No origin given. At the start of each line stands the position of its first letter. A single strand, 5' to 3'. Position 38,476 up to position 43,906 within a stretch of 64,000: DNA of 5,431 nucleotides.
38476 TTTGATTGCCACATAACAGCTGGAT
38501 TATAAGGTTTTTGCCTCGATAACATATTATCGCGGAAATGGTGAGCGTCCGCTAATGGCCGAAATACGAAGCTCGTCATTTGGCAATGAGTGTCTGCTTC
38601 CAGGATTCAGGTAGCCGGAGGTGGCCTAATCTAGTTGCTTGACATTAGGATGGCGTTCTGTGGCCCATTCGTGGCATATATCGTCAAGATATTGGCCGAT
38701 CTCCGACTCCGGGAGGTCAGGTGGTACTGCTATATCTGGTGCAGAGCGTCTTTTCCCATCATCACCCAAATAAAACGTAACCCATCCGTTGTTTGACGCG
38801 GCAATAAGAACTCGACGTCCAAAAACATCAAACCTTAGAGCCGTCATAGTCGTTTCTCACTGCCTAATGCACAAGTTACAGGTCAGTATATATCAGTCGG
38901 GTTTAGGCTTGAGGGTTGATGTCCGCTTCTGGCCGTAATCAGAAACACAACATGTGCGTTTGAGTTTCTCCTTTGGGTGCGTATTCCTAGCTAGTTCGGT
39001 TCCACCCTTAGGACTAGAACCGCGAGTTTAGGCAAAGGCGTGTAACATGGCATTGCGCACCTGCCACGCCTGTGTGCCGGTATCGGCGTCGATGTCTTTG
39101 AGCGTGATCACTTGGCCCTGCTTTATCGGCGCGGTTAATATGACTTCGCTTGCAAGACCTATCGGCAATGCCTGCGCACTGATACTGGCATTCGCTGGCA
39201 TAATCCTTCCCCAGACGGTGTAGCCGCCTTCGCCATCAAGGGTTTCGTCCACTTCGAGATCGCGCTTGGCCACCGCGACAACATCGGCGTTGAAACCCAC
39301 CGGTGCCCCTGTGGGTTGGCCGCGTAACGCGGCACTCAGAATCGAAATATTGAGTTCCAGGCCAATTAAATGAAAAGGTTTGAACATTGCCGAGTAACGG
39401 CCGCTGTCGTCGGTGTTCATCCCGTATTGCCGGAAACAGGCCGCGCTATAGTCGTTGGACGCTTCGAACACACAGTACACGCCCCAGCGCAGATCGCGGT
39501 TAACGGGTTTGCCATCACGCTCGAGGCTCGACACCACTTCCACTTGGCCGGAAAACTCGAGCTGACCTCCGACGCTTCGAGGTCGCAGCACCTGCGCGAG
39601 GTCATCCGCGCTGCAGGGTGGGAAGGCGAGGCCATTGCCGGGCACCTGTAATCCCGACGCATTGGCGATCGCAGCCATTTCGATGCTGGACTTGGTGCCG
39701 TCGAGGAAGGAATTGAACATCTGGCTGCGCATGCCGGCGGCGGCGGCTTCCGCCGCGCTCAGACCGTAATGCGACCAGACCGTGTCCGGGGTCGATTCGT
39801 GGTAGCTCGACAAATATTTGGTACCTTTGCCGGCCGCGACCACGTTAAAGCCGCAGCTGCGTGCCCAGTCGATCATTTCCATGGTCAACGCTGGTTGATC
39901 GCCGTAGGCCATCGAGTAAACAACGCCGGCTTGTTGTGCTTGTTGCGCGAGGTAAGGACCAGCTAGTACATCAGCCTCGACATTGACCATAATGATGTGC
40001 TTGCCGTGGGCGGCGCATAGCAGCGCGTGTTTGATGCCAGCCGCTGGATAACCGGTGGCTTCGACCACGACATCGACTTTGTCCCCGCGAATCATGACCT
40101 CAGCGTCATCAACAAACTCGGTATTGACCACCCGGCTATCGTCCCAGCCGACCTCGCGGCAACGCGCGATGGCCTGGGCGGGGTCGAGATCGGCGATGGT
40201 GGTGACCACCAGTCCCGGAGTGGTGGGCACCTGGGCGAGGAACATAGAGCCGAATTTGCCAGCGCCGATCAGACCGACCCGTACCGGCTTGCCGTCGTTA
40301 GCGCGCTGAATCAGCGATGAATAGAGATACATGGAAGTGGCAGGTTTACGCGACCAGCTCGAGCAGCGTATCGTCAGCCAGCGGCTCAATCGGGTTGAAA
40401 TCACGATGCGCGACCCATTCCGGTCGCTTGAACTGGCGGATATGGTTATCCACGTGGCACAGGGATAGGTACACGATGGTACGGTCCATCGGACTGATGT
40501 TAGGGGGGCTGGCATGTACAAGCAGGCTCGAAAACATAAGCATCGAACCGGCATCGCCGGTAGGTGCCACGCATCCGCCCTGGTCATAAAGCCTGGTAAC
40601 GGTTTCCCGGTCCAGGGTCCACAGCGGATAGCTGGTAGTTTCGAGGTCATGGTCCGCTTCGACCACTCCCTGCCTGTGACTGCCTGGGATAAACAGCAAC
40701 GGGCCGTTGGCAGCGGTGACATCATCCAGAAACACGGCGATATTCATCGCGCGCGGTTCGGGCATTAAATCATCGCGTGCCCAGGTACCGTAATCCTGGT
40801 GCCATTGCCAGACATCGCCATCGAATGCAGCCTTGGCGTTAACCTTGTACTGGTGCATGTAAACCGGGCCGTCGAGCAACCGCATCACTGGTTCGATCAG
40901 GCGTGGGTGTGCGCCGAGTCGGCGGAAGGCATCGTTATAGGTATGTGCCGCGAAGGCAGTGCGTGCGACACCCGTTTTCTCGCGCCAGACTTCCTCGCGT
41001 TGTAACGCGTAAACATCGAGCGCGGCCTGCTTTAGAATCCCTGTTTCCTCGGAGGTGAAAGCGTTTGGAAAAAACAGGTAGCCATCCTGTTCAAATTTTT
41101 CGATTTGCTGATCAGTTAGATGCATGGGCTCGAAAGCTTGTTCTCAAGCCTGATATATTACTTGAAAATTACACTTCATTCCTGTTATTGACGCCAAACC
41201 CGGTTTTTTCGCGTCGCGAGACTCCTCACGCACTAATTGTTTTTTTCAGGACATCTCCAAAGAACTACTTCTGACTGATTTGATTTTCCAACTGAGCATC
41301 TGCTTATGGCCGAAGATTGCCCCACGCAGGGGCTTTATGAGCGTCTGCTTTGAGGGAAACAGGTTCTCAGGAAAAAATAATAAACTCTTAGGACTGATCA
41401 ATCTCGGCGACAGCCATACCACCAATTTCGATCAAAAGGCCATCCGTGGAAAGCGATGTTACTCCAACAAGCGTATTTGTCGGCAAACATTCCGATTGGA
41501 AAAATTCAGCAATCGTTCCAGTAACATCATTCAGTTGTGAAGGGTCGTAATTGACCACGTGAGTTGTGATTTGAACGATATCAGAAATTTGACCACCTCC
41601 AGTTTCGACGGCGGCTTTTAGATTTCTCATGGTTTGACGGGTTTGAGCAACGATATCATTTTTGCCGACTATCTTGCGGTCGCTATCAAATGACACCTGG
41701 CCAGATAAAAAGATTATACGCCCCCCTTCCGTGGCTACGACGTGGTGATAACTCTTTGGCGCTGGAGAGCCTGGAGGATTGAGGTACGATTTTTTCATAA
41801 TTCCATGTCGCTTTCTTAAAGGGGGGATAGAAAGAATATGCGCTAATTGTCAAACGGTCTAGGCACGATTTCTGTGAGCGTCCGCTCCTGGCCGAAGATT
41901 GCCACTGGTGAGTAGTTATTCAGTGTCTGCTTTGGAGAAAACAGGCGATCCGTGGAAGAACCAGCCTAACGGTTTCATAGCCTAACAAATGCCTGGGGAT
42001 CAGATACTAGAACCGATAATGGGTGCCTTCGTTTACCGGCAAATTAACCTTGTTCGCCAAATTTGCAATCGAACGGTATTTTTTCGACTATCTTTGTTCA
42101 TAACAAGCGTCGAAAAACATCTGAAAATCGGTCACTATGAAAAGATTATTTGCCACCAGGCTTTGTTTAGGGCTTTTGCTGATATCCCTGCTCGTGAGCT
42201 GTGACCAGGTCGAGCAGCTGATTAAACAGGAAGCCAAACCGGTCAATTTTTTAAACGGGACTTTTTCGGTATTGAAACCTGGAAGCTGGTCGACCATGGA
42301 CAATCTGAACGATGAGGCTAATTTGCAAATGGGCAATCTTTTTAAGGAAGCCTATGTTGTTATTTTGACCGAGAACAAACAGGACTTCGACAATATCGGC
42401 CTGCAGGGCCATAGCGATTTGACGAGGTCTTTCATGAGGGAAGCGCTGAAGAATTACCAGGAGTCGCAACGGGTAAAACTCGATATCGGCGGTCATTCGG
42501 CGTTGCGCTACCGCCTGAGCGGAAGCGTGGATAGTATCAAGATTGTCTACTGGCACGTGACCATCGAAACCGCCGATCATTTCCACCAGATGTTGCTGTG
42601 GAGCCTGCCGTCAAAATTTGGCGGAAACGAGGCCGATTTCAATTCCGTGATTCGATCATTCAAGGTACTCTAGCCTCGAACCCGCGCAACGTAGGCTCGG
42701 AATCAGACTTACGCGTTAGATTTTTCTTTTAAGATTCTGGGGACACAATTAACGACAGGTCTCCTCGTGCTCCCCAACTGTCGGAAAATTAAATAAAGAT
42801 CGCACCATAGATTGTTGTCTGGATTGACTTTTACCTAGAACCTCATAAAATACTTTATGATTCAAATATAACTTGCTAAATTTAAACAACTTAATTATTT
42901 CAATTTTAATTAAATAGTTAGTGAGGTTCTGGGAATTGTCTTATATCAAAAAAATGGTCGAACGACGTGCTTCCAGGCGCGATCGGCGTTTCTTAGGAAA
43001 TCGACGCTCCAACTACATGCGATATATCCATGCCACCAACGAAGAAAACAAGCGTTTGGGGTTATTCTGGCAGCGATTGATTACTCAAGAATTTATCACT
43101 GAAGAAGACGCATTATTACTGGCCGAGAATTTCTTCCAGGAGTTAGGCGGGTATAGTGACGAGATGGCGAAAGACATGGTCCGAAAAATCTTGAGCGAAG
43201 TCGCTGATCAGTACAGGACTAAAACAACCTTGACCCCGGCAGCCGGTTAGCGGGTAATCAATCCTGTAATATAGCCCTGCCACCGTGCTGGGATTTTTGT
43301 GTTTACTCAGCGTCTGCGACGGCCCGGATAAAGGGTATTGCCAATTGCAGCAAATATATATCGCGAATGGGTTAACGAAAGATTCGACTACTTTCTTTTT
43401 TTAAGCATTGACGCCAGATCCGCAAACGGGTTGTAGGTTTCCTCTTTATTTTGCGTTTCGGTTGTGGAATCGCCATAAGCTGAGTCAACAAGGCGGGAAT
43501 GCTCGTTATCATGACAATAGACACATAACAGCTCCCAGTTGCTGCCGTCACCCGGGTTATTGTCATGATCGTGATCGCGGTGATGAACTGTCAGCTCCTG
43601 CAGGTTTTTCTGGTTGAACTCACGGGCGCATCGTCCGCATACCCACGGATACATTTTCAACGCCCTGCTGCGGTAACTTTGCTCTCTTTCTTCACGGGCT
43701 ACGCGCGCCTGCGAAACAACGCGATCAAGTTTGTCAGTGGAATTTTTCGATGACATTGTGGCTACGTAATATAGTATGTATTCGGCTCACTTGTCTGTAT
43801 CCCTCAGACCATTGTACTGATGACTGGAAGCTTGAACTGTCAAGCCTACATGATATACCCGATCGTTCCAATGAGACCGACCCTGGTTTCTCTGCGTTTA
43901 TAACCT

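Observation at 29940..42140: Cassette-like array: at least 11 same-orientation conserved repeats punctuate a run of small unrelated ORFs (attC-like or MITE-like)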

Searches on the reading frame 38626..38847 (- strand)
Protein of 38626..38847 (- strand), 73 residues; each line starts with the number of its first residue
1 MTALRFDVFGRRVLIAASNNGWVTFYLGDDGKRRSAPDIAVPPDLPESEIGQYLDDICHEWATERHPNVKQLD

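Call 8: search_protein_families(library=pfam, proteins=[window:38626-38847:-], max_evalue=0.01)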
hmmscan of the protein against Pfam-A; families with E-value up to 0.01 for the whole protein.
window:38626-38847:- (73 aa): 1 family
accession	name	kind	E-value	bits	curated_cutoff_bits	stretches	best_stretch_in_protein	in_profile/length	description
PF24697.1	DUF7661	-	4.9e-26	91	27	1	4-72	2-69/70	Domain of unknown function (DUF7661)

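Call 17: find_encoding_contigs(protein=window:38626-38847:-, flank=10000, max_places=10)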
Protein window:38626-38847:- (73 aa): no gene with exactly this product is on record in the collection.

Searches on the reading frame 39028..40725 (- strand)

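Call 8: search_protein_families(library=pfam, proteins=[window:39028-40725:-], max_evalue=0.01)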
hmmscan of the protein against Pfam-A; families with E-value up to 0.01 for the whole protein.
window:39028-40725:- (565 aa): 4 families
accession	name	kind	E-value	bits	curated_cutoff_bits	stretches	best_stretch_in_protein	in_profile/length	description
PF21135.2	DRL_cat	-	2.3e-56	190.8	27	1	275-458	1-164/164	Oxidoreductase DRL, catalytic domain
PF03447.22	NAD_binding_3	-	2e-06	28.9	24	1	154-268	1-111/116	Homoserine dehydrogenase, NAD binding domain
PF01408.29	GFO_IDH_MocA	-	2e-05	25.7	24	1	148-246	1-91/120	Oxidoreductase family, NAD-binding Rossmann fold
PF08666.17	SAF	-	0.0077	17.2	21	0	481-545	1-62/63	SAF domain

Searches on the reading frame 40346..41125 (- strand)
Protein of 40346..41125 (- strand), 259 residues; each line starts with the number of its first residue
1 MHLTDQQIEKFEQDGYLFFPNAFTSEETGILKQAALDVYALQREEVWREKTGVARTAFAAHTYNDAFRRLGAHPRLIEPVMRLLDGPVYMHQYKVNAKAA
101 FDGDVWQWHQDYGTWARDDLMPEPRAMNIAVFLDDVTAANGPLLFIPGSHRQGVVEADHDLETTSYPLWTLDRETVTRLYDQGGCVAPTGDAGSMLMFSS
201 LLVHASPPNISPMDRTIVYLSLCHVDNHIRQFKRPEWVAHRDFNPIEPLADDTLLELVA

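Call 8: search_protein_families(library=pfam, proteins=[window:40346-41125:-], max_evalue=0.01)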
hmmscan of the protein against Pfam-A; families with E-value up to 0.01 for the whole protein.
window:40346-41125:- (259 aa): 1 family
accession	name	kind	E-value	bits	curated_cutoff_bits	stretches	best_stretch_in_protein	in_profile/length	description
PF05721.19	PhyH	-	2.2e-32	113.5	22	1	11-216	1-212/213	Phytanoyl-CoA dioxygenase (PhyH)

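Call 16: find_encoding_contigs(protein=window:40346-41125:-, flank=10000, max_places=10)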
Protein window:40346-41125:- (259 aa): no gene with exactly this product is on record in the collection.

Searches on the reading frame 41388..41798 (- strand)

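Call 9: search_protein_families(library=pfam, proteins=[window:41388-41798:-], max_evalue=0.01)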
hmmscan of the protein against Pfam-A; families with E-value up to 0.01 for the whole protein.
window:41388-41798:- (136 aa): 1 family
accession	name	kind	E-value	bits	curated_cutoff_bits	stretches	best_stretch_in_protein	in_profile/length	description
PF01042.26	Ribonuc_L-PSP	-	1.9e-20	73.5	27.3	1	15-130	9-120/121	Endoribonuclease L-PSP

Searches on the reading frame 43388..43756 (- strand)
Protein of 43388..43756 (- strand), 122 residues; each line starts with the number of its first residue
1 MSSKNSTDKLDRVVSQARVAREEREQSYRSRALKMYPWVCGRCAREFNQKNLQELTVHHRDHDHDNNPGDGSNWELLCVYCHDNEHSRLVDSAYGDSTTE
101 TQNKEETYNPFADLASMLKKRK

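Call 9: search_protein_families(library=pfam, proteins=[window:43388-43756:-], max_evalue=0.01)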
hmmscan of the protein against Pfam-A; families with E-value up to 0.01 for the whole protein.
window:43388-43756:- (122 aa): 1 family
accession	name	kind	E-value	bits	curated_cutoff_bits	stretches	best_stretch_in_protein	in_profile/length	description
PF01844.29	HNH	-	4.3e-11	43.2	21.4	1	40-88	1-47/47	HNH endonuclease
